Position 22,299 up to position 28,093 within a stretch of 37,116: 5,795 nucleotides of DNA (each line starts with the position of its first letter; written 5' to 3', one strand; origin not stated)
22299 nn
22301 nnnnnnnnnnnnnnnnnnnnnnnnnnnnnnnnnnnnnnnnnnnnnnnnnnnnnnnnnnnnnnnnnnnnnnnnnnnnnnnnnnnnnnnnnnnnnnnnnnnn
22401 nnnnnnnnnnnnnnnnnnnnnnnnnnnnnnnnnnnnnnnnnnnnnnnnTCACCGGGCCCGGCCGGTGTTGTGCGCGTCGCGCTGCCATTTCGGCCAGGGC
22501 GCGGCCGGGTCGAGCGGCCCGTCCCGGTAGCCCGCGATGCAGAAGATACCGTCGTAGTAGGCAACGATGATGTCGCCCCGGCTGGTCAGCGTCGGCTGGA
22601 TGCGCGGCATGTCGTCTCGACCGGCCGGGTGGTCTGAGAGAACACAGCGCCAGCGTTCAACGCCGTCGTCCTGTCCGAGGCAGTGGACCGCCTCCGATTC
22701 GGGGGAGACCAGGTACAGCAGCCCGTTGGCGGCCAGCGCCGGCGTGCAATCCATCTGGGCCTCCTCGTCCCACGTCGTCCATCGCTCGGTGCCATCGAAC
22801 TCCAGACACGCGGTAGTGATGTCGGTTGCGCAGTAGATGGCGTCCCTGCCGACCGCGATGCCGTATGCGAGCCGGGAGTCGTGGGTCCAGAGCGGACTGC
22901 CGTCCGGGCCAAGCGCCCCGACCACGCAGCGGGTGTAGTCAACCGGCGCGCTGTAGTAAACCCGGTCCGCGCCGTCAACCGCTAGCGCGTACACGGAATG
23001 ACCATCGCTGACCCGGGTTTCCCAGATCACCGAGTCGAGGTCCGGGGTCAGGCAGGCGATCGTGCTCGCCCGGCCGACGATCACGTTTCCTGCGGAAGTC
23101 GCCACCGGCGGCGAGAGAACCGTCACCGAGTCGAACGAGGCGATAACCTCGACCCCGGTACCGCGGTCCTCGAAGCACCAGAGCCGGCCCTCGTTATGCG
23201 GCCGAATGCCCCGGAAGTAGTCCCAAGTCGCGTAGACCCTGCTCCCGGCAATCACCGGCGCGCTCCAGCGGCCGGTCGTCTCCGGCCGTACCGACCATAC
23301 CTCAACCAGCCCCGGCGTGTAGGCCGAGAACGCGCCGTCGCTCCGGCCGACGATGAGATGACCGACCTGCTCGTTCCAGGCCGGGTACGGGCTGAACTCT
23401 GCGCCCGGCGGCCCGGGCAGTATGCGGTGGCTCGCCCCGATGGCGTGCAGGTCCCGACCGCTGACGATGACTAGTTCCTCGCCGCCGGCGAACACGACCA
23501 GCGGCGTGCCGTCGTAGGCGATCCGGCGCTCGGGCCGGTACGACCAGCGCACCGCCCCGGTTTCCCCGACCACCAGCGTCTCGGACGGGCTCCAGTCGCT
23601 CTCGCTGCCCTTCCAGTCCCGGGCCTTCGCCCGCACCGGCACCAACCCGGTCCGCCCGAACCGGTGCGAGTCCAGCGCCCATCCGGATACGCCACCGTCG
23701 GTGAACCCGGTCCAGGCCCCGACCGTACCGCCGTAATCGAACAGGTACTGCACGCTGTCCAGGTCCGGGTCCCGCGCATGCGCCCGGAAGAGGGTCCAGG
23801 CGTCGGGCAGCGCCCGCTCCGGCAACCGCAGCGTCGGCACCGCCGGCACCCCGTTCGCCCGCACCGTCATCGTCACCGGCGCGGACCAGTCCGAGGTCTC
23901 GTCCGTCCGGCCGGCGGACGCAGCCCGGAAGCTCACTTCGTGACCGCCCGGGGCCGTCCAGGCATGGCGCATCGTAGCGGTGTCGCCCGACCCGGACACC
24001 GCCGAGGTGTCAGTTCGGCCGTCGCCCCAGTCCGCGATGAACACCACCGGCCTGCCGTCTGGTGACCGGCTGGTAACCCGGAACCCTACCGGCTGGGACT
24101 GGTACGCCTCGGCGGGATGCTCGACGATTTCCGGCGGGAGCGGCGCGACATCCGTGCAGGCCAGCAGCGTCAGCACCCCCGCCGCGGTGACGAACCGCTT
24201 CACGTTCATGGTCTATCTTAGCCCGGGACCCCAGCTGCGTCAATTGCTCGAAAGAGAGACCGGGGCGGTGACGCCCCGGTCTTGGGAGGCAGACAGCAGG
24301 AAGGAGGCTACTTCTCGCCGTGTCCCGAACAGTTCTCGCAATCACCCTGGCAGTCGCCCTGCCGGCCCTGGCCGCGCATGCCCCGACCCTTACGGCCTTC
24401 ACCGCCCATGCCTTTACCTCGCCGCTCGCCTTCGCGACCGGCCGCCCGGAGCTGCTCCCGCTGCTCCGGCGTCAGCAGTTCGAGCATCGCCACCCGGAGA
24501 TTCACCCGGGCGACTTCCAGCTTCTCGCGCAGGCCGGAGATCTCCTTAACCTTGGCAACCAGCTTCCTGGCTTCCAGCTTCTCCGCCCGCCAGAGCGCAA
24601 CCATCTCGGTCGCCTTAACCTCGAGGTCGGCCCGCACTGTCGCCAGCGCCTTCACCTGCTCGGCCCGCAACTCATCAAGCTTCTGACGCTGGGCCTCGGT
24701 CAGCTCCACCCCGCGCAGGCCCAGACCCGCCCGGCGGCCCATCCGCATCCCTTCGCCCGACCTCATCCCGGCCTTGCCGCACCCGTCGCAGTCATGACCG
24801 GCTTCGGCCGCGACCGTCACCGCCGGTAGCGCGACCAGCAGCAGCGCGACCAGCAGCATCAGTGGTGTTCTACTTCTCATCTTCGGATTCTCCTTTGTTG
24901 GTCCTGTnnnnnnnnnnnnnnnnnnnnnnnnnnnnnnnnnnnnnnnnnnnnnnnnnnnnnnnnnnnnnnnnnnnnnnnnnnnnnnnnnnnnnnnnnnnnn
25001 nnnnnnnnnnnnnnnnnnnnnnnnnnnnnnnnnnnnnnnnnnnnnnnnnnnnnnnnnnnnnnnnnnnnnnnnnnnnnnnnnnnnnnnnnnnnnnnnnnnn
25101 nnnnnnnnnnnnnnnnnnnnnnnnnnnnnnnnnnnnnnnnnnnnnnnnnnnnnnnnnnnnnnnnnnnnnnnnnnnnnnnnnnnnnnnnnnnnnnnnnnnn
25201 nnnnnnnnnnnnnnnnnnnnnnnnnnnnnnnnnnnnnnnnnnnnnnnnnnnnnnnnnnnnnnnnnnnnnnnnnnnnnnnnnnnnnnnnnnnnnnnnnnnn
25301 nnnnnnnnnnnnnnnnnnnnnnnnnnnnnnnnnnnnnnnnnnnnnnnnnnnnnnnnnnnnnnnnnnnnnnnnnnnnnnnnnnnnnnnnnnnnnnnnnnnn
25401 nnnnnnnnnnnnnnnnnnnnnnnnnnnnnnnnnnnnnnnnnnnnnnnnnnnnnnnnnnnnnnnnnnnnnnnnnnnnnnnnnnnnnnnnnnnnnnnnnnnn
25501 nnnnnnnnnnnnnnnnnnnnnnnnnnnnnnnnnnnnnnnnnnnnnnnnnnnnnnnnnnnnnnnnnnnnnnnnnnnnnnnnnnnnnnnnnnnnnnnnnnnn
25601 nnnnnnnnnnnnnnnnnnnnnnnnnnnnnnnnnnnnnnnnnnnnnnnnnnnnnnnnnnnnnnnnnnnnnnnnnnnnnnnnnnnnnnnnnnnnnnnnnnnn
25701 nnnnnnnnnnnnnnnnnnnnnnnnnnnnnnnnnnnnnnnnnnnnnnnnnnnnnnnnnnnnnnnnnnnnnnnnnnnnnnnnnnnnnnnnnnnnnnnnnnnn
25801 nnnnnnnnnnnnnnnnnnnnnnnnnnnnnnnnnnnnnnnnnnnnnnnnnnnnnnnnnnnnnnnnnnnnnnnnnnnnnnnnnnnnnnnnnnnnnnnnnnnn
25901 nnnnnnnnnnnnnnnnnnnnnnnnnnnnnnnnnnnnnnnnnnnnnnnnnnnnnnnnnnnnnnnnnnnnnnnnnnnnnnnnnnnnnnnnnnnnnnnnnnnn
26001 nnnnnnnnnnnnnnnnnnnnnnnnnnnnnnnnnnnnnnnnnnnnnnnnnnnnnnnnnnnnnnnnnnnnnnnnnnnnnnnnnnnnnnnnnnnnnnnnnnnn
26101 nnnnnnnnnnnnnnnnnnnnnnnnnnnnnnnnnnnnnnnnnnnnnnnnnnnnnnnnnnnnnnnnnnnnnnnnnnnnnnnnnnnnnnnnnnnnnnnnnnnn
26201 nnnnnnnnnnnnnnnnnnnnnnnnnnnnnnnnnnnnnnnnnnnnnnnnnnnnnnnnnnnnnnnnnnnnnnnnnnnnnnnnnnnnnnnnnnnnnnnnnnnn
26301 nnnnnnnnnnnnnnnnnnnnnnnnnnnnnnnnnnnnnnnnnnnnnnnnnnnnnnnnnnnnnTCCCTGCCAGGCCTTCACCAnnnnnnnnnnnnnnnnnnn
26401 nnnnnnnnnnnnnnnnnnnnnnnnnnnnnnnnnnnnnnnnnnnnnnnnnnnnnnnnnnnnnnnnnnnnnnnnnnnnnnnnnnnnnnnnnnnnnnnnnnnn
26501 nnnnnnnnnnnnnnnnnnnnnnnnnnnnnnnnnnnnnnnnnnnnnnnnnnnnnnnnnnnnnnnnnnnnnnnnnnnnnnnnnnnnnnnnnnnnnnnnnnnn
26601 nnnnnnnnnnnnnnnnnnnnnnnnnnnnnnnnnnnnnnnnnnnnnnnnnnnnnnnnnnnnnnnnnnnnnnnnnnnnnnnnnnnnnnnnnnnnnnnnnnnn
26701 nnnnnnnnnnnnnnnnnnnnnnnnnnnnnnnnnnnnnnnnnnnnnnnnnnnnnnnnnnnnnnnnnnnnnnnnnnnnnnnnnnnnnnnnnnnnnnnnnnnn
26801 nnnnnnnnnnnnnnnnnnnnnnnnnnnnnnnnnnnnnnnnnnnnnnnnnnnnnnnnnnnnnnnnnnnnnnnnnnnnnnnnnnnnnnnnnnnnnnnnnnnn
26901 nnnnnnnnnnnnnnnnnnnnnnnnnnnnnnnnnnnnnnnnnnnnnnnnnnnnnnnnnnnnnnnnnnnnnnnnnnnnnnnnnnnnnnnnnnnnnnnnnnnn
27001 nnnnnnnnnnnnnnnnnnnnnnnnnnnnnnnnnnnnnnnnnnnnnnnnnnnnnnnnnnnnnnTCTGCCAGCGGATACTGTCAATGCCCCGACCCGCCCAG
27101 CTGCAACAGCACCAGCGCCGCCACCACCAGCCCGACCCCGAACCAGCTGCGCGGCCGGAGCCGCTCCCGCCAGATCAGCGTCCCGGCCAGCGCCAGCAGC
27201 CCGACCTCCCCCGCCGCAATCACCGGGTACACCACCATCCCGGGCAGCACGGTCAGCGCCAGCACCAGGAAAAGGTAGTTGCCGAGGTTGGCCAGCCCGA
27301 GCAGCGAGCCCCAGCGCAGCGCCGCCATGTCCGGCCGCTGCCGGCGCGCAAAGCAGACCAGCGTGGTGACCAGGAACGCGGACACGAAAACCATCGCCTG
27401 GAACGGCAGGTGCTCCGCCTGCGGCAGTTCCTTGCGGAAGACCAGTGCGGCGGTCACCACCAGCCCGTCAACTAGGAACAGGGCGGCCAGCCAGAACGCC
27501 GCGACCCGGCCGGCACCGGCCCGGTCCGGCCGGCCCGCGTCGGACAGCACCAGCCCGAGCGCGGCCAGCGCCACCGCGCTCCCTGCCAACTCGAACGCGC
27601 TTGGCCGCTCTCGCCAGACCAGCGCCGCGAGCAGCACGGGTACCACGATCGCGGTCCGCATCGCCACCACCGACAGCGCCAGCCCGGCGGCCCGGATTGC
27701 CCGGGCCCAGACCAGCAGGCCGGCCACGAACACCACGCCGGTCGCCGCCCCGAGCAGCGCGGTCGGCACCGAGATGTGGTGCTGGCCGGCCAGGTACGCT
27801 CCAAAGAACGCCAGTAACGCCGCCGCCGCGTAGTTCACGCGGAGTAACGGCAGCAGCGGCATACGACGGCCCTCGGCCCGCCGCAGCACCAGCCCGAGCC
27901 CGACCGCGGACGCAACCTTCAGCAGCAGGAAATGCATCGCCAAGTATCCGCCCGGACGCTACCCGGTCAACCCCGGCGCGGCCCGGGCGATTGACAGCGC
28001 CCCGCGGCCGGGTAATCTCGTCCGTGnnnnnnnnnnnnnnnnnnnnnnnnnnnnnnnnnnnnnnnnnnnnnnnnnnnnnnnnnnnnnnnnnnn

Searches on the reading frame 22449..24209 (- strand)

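Call 63: search_protein_families(library=pfam, proteins=[window:22449-24209:-], max_evalue=0.001)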
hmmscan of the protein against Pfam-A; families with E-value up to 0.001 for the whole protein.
window:22449-24209:- (586 aa): 2 families
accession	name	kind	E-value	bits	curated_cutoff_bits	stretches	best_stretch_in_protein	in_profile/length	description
PF13360.13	PQQ_2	-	4.2e-09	36.8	27.6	1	429-548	4-121/233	Outer membrane protein assembly factor BamB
PF18911.6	PKD_4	-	0.00063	20.2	27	0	28-104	6-77/85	PKD domain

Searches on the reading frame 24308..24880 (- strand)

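Call 70: search_protein_families(library=pfam, proteins=[window:24308-24880:-], max_evalue=0.001)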
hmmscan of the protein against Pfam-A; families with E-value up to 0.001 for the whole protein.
window:24308-24880:- (190 aa): 2 families
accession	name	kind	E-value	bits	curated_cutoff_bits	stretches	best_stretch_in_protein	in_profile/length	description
PF13801.11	Metal_resist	-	5e-12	46.5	29.2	1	34-143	28-125/125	Heavy-metal resistance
PF07813.17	LTXXQ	-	1.5e-07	32.5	24.3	1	57-146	12-98/100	LTXXQ motif family protein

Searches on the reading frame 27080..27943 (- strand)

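Call 63: search_protein_families(library=pfam, proteins=[window:27080-27943:-], max_evalue=0.001)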
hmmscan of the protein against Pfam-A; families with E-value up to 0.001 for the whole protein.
window:27080-27943:- (287 aa): 1 family
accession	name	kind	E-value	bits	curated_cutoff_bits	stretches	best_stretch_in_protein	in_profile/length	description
PF00892.27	EamA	-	7.8e-08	33.1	28.2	1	155-280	6-133/135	EamA-like transporter family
